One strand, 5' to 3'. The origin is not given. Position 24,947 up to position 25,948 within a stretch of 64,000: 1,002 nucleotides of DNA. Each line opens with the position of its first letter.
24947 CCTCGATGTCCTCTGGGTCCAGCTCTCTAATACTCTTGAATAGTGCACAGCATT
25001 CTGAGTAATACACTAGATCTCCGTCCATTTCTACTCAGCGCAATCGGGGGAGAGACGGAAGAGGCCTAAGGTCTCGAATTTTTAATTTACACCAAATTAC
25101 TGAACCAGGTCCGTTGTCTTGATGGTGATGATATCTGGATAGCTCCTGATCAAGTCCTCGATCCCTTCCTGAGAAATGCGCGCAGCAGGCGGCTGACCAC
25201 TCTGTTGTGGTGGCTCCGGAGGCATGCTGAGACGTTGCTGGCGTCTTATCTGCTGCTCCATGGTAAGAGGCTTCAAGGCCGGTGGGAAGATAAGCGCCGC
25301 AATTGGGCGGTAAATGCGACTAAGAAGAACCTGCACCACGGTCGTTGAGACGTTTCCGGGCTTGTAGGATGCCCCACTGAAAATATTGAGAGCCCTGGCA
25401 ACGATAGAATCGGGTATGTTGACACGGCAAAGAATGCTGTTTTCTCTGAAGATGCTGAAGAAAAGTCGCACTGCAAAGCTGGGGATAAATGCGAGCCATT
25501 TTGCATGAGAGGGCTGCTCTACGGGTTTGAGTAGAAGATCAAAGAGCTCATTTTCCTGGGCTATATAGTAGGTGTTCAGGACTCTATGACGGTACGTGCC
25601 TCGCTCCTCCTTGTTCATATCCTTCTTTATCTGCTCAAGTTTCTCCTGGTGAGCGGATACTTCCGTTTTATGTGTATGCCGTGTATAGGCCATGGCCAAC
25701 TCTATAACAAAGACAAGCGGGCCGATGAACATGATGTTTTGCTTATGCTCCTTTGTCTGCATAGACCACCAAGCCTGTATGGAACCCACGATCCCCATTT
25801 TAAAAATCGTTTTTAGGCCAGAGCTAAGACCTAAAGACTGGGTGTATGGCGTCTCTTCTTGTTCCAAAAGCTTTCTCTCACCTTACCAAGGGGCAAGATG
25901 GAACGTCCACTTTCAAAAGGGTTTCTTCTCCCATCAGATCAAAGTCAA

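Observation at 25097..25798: Candidate Get1/WRB-like receptor for tail-anchored protein insertion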

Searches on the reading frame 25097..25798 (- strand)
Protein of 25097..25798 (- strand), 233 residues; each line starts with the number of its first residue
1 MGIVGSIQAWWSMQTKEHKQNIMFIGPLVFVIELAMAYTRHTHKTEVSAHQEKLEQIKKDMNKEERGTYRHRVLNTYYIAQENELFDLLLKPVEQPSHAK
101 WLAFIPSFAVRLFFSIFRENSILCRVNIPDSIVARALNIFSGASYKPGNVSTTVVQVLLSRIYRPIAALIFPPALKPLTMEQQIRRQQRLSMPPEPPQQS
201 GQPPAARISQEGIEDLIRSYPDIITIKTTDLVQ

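Call 3: search_protein_families(library=pfam, proteins=[window:25097-25798:-], max_evalue=10)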
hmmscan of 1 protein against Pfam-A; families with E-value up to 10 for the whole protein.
window:25097-25798:- (233 aa): 0 families

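Call 4: search_solved_structures(query=window:25097-25798:-, max_evalue=10, show_alignments=3)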
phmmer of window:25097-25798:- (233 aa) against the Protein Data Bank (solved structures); distinct sequences matched with E-value up to 10: 2.
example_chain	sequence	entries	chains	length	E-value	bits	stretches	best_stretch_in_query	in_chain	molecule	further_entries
5jv3_A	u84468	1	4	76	1.3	11.7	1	40-85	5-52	Chimera protein of Kinesin-like protein KIF11 and Microtubule-associated protein RP/EB fam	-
5kod_A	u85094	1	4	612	1.5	11.5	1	78-134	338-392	Indole-3-acetic acid-amido synthetase GH3.5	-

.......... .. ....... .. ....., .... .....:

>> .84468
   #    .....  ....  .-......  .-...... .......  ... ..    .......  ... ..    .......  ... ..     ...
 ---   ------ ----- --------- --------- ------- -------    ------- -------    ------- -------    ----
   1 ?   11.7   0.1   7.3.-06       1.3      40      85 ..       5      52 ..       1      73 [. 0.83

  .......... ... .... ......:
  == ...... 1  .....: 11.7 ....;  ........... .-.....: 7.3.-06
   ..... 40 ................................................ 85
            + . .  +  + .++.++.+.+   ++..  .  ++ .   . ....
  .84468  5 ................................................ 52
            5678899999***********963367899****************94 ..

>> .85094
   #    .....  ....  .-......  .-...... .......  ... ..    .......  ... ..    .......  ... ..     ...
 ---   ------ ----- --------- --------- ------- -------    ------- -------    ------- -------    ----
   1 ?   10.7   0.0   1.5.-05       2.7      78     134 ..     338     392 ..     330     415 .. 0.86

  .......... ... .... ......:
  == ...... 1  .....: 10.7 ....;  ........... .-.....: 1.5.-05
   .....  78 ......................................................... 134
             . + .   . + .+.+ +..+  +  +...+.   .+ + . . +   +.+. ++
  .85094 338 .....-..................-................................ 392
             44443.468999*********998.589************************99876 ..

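Call 6: find_homologous_proteins(query=window:25097-25798:-, max_evalue=0.001)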
Query window:25097-25798:- (233 aa): 4 proteins with E <= 0.001 among 313 candidates.
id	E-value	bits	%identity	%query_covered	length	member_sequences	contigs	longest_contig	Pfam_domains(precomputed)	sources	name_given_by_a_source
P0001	4.1e-141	486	93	100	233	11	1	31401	-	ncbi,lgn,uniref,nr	ncbi:Hypothetical protein GLP15_3282 [Giardia lamblia P15]|uniref:Uncharacterized protein n=1 Tax=Gi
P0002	4.4e-128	443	82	100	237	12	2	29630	-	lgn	-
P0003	3.1e-125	434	82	100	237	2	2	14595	-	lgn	-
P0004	9.0e-112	390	78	95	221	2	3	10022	-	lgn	-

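Call 19: predict_structure(alignment_id=A1)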
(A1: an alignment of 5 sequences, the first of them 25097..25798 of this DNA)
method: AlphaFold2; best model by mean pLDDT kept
length: 233 residues; sequences in the alignment: 5
mean_pLDDT: 43.0   pTM: 0.31
mean pLDDT of the five models: 43.0, 39.6, 39.4, 39.2, 36.6
residues with pLDDT >= 90: 0; 70-90: 4; 50-70: 44; < 50: 185
segments of 3 or more residues with pLDDT < 50: 1-11, 13-42, 89-214, 220-233
pLDDT, mean of each block of 10 residues (from residue 1): 39 45 45 48 54 67 66 54 51 38 38 36 31 37 34 39 38 33 43 36 36 47 36 28
secondary structure, 60 per line:
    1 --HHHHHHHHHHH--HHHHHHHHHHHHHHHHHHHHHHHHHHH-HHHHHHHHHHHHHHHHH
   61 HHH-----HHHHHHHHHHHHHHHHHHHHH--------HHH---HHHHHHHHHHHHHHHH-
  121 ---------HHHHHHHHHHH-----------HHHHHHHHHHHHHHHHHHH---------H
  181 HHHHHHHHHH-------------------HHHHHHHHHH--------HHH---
elements in order: H3-13 H16-42 H44-63 H69-89 H104-119 H130-140 H152-170 H180-190 H210-219

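Call 20: search_protein_representatives(alignment_id=A1)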
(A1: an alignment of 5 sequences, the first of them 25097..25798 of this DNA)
Query: 5 sequences, 233 profile positions. Proteins with E-value up to 0.001 (for the whole library): 5; up to 1e-10: 5; up to 1e-30: 2. The best 5 are listed.
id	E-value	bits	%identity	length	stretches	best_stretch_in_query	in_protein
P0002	4.3e-151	517.1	-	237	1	1-233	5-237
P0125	1.2e-61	224.3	-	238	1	5-226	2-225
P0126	5.2e-30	120.8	-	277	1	8-224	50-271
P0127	1.0e-18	83.8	-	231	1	19-224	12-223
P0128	4.7e-18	81.7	-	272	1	6-226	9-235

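Call 22: search_protein_families(library=pfam, proteins=[P0125, P0126, P0127, P0128], max_evalue=10)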
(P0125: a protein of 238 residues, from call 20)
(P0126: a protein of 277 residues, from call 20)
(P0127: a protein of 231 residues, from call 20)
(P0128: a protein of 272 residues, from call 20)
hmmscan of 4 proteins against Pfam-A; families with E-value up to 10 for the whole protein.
P0125 (238 aa): 1 family
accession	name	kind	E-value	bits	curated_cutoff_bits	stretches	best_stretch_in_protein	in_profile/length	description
PF24838.2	8xMP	-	0.041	14.2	30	1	2-71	34-103/136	Octameric membrane protein family (8xMP)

P0126 (277 aa): 1 family
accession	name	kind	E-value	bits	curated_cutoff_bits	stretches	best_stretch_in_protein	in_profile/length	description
PF14761.12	HPS3_N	-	0.11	11.5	26.2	1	27-98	155-223/476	Hermansky-Pudlak syndrome 3 protein, N-terminal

P0127 (231 aa): 2 families
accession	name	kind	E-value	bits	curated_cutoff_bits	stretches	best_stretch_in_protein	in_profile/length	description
PF01512.22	Complex1_51K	-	0.052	13.9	31.2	1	15-81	59-117/150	Nuo51 FMN-binding domain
PF14559.12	TPR_19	-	1.7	9.5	25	1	44-72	38-67/68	Tetratricopeptide repeat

P0128 (272 aa): 1 family
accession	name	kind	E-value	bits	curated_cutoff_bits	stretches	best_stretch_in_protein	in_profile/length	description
PF04420.19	CHD5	-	0.13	12.5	29.3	1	104-166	98-158/159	CHD5-like protein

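Call 24: search_solved_structures(query=A2, max_evalue=10, show_alignments=4)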
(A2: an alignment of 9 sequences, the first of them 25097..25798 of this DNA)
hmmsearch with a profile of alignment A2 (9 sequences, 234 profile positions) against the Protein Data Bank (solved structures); distinct sequences matched with E-value up to 10: 0.

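Call 26: find_homologous_proteins(query=A2, max_evalue=1)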
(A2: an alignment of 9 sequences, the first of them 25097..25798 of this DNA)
Query A2 (9 sequences) (233 aa, profile of the alignment): 7 proteins with E <= 1 among 4759 candidates.
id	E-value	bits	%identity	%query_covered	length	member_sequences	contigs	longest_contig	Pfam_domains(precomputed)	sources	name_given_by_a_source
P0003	2.0e-115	402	82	100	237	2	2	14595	-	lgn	-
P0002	4.4e-113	394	82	100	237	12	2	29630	-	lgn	-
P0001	9.3e-113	393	93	100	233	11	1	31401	-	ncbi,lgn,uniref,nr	ncbi:Hypothetical protein GLP15_3282 [Giardia lamblia P15]|uniref:Uncharacterized protein n=1 Tax=Gi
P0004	4.8e-108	378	78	95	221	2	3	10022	-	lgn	-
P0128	1.5e-88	314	29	94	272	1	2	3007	-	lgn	-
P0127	1.5e-80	288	26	88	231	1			-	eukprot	eukprot:gnl/Dysnectes_brevis/260_a291_6437.p1 GENE.gnl/Dysnectes_brevis/260_a291_6437~~gnl/Dysnectes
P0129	1.0e-78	282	32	94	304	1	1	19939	-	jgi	-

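Call 28: search_protein_families(library=pfam, proteins=[P0129], max_evalue=10)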
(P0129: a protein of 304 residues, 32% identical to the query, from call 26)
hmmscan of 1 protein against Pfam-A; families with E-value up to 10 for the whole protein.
P0129 (304 aa): 1 family
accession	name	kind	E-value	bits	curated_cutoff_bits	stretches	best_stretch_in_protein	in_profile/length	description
PF06541.16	ABC_trans_CmpB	-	0.19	12.3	25.9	1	38-84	83-129/151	Putative ABC-transporter type IV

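Call 36: list_cluster_members(proteins=[window:25097-25798:-, P0125, P0126, P0128, P0129])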
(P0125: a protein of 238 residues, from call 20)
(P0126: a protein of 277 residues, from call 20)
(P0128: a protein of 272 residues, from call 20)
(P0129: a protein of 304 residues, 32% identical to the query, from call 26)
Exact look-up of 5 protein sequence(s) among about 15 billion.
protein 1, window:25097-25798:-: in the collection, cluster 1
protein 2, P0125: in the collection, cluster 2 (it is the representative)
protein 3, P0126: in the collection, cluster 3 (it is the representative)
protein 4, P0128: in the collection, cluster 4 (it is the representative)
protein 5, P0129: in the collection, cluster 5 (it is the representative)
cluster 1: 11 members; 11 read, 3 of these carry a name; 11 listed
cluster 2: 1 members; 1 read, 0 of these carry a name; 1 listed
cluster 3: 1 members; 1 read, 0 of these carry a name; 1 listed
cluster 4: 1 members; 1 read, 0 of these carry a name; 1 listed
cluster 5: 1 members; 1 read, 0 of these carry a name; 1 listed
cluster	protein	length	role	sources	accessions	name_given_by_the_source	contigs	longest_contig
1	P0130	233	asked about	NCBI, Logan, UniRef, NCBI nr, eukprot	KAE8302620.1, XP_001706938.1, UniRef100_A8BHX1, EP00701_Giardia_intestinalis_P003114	hypothetical protein GL50803_0028699 [Giardia duodenalis] | Uncharacterized protein n=1 Tax=Giardia intestinalis (strain ATCC 50803 / WB clone C6) ... | hypothetical protein GL50803_0028699 [Giardia intestinalis]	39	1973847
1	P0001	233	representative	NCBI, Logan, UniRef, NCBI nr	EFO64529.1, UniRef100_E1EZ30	Hypothetical protein GLP15_3282 [Giardia lamblia P15] | Uncharacterized protein n=1 Tax=Giardia intestinalis (strain P15) TaxID=658858 ...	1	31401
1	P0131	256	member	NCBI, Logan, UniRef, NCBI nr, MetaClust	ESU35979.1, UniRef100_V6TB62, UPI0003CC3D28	Hypothetical protein DHA2_28699 [Giardia duodenalis] | Uncharacterized protein n=1 Tax=Giardia intestinalis TaxID=5741 RepID=V6TB62_GIAIN | Hypothetical protein DHA2_28699 [Giardia intestinalis]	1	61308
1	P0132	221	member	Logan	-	-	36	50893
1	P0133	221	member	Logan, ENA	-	-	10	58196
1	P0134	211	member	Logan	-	-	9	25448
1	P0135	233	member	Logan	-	-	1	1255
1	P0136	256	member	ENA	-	-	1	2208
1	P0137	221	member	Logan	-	-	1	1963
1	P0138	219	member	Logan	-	-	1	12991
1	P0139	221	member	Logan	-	-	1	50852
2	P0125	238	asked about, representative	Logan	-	-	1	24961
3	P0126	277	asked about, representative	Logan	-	-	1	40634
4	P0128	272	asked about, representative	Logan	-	-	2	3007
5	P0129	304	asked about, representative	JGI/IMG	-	-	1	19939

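Call 47: predict_structure(alignment_id=A3)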
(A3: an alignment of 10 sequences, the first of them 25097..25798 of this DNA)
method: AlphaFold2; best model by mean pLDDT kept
length: 233 residues; sequences in the alignment: 10
mean_pLDDT: 78.9   pTM: 0.59
mean pLDDT of the five models: 78.9, 78.1, 77.1, 76.9, 75.1
residues with pLDDT >= 90: 7; 70-90: 187; 50-70: 31; < 50: 8
segments of 3 or more residues with pLDDT < 50: 196-202
pLDDT, mean of each block of 10 residues (from residue 1): 79 89 89 85 76 85 83 85 79 67 80 85 87 87 85 87 86 71 72 53 59 78 74 56
secondary structure, 60 per line:
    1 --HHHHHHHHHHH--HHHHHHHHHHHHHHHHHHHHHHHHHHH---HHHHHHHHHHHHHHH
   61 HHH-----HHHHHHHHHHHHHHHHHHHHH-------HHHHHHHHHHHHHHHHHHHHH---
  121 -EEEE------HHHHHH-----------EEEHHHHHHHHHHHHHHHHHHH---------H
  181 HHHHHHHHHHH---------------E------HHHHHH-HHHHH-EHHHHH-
elements in order: H3-13 H16-42 H46-63 H69-89 H97-117 E122-125 H132-137 E149-151 H152-170 H180-191 H214-219 H221-225 H228-232

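Call 57: fold_search(model_id=the predicted structure, library=pdb)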
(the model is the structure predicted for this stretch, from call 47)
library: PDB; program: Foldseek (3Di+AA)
matches with E <= 10: 138; with E <= 0.001: 0
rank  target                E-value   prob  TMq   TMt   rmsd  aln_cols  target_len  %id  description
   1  7tut_8                3.8e-03  1.00  0.49  0.60   5.3       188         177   12  Structure of the rabbit 80S ribosome stalled on a 4-TMD Rhodopsin intermediate in complex with the multipass transloco (released 2022-10-19)
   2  6w6l_6                9.2e-02  0.95  0.41  0.51   6.1       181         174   13  Cryo-EM structure of the human ribosome-TMCO1 translocon (released 2020-09-02)
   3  8eoi_C                3.2e-01  0.44  0.32  0.34  14.0       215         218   10  Structure of a human EMC:human Cav1.2 channel complex in GDN detergent (released 2023-05-24)
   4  6ww7_C                4.9e-01  0.63  0.37  0.40   9.7       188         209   14  Structure of the human ER membrane protein complex in a lipid nanodisc (released 2020-05-27)
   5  6wb9_3                6.1e-01  0.35  0.31  0.35  13.5       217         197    9  Structure of the S. cerevisiae ER membrane complex (released 2020-06-03)
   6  9mgz_F                8.0e-01  0.12  0.18  0.25  22.2       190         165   15  Dunaliella tertiolecta PSI-LHCI-TIDI1 supercomplex (released 2025-06-25)
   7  8gyt_A                9.9e-01  0.02  0.09  0.07  24.6       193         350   15  Cryo-EM structure of human Pannexin-3 R36S/F40R variant in pre-open state. (released 2024-04-17)
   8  7ado_C                1.1e+00  0.23  0.30  0.33  11.2       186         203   13  Cryo-EM structure of human ER membrane protein complex in lipid nanodiscs (released 2020-12-02)
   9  9jg6_A                1.4e+00  0.11  0.13  0.05  19.8       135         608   14  The tail-complex structure of phage P22 (released 2025-02-26)
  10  5nkx_A                1.4e+00  0.09  0.12  0.25  20.5       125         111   17  HRSV M2-1 core domain, P3221 crystal form (released 2018-01-03)
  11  8xfb_D                1.5e+00  0.03  0.10  0.14  18.9       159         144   14  Cryo-EM structure of partial dimeric WDR11-FAM91A1 complex (released 2024-08-14)
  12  7kra_C                2.0e+00  0.20  0.31  0.37  11.0       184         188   12  Cryo-EM structure of Saccharomyces cerevisiae ER membrane protein complex bound to Fab-DH4 in lipid nanodiscs (released 2020-12-02)
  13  9mgw_F                2.1e+00  0.09  0.18  0.24  13.0       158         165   16  Dunaliella salina PSI-LHCI-TIDI1 supercomplex (released 2025-06-25)
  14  7xl6_A                2.1e+00  0.02  0.12  0.08  23.8       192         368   14  Cryo-EM structure of human pannexin 3 (released 2023-05-03)
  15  1yo7_A                2.2e+00  0.21  0.20  0.36  16.7       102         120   13  Re-engineering topology of the homodimeric ROP protein into a single-chain 4-helix bundle (released 2005-02-15)
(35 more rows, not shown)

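Call 73: find_related_loci(query=A5, collection=metagenome_contigs, flank=3000)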
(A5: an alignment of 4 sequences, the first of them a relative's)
Query A5 (277 aa) in metagenome_contigs; peptide patterns used: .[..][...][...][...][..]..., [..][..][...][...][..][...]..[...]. (x = any residue, [..] = any of these).
217 stretches matched a pattern, but none encodes a relative of the query by tblastn (E <= 1e-3).

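Call 74: find_related_loci(query=P0129, collection=metagenome_contigs, flank=6000)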
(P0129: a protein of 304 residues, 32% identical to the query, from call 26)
Query P0129 (304 aa) in metagenome_contigs; peptide patterns used: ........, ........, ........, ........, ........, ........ (x = any residue, [..] = any of these).
87 stretches matched a pattern, but none encodes a relative of the query by tblastn (E <= 1e-3).

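Call 75: find_encoding_contigs(protein=P0129, flank=8000, max_places=3)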
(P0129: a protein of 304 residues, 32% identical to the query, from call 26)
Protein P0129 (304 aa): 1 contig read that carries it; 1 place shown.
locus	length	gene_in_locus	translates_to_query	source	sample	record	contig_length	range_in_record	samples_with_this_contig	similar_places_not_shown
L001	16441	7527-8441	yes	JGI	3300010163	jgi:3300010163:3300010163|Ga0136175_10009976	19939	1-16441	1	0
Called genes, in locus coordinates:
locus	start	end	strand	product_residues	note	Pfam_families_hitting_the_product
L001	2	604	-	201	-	?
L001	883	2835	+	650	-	PF02874:ATP-synt_ab_N, PF16886:ATP-synt_ab_Xtn, PF00006:ATP-synt_ab, PF22919:ATP-synt_VA_C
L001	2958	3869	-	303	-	-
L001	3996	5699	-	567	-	PF00108:Thiolase_N, PF02803:Thiolase_C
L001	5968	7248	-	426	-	PF00069:Pkinase, PF07714:PK_Tyr_Ser-Thr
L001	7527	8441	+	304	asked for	-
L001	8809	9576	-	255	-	PF01652:IF4E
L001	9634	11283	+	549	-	PF00400:WD40 (faint), PF23381:Beta-prop_IFT122_1st (faint), PF24796:WDR55 (faint), PF24805:EIF3I (faint), PF24807:WD40_CDC20-Fz (faint), PF24814:WD40_Prp19 (faint), PF24817:WD40_WDHD1_1st (faint), PF23414:Beta-prop_EML_2 (weak), +4 more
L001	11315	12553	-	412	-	PF00383:dCMP_cyt_deam_1 (weak)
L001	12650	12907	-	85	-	PF12861:zf-ANAPC11, PF12678:zf-rbx1, PF13639:zf-RING_2 (weak), PF13923:zf-C3HC4_2 (weak)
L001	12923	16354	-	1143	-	PF16558:AZUL (weak), PF00632:HECT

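Call 76: find_encoding_contigs(protein=P0128, flank=3000, max_places=3)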
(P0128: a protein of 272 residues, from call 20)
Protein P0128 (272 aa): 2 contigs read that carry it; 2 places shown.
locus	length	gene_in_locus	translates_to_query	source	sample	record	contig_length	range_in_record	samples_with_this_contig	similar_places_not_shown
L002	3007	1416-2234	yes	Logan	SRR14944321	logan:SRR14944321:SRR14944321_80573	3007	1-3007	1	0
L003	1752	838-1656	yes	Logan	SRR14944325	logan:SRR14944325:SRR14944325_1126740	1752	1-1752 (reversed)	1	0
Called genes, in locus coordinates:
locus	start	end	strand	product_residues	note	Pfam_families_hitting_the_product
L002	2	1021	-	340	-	?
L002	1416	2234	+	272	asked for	-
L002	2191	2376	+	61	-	-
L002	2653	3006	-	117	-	?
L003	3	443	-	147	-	?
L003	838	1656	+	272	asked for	-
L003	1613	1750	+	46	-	?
